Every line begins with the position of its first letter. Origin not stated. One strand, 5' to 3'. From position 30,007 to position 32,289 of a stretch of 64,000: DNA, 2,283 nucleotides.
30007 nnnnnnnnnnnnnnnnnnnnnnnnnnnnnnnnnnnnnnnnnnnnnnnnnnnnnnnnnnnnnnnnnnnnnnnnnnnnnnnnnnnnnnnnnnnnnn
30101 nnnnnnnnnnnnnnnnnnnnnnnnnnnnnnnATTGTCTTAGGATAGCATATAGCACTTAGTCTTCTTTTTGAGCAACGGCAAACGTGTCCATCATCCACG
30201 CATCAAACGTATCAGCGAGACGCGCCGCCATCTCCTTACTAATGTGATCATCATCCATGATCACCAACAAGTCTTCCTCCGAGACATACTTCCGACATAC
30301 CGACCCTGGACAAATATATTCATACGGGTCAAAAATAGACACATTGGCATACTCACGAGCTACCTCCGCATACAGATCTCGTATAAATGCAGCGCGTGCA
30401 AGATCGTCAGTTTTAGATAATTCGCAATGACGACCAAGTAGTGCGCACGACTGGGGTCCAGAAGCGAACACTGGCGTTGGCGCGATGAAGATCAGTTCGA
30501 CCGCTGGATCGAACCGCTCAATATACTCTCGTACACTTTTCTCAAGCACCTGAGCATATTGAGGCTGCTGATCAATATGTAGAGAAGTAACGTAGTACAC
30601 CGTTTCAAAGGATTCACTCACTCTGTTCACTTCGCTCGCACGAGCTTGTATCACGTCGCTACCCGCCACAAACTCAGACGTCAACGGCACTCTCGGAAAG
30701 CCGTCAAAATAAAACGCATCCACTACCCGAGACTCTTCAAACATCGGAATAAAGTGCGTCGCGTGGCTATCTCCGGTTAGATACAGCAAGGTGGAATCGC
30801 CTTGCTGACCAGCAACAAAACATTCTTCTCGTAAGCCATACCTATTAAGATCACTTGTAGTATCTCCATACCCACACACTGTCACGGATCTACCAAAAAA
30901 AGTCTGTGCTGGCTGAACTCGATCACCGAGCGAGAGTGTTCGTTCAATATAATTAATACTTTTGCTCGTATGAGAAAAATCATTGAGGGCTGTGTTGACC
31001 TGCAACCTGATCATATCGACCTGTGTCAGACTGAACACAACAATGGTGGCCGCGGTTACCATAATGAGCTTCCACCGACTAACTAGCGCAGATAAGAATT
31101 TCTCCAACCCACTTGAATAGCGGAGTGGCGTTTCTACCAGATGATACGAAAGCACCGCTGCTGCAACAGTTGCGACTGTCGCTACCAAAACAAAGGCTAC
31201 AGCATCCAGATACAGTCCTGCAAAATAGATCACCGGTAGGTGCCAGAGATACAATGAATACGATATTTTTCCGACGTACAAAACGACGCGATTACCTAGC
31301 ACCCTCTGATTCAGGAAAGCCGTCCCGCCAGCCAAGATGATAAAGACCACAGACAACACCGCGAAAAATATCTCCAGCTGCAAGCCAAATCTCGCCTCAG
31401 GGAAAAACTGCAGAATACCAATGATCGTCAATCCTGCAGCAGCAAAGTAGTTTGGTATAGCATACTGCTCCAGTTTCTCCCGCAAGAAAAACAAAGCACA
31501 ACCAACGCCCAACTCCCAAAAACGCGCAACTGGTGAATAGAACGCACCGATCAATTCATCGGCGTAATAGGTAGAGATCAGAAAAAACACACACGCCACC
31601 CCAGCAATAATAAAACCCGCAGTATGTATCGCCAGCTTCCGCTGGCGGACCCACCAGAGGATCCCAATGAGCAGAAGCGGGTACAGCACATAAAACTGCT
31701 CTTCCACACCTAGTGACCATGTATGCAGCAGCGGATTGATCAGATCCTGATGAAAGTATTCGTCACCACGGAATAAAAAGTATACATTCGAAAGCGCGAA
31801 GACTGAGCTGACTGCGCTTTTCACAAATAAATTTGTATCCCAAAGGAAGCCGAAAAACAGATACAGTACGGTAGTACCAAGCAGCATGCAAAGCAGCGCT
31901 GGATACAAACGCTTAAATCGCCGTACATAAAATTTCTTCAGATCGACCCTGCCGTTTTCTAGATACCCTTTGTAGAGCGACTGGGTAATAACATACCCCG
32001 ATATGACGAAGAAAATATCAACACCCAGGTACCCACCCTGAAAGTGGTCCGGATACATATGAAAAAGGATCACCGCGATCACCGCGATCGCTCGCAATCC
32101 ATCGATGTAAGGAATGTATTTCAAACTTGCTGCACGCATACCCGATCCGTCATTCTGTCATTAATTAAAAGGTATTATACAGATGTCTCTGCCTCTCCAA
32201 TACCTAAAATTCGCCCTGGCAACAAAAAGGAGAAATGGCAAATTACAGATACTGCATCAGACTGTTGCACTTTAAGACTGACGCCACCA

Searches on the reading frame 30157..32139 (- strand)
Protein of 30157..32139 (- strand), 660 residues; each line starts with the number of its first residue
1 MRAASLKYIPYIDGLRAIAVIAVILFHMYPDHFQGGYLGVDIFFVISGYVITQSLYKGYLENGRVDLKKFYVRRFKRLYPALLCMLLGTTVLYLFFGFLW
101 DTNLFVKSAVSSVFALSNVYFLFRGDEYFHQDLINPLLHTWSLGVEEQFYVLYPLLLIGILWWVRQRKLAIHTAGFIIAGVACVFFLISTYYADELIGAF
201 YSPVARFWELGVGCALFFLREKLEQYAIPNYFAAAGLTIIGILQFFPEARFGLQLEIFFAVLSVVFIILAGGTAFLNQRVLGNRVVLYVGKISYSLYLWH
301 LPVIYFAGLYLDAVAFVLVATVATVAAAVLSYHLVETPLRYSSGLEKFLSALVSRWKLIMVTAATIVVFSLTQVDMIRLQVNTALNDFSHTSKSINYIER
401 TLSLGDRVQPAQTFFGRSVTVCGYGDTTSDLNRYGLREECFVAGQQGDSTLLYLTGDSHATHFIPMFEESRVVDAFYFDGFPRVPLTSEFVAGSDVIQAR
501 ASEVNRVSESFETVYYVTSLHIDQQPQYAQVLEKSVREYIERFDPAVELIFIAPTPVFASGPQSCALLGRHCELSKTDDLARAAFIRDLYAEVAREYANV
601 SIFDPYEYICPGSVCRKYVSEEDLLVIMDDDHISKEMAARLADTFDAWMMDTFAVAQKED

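Call 18: search_protein_families(library=pfam, proteins=[window:30157-32139:-], max_evalue=0.001)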
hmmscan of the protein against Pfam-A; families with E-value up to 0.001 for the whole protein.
window:30157-32139:- (660 aa): 2 families
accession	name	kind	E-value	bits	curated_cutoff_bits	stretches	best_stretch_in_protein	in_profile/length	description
PF01757.29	Acyl_transf_3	-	2.7e-33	115.9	31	1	10-332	2-325/326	Acyltransferase domain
PF19040.6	SGNH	-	1.6e-19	71.1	27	1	435-646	10-247/248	SGNH domain (fused to AT3 domains)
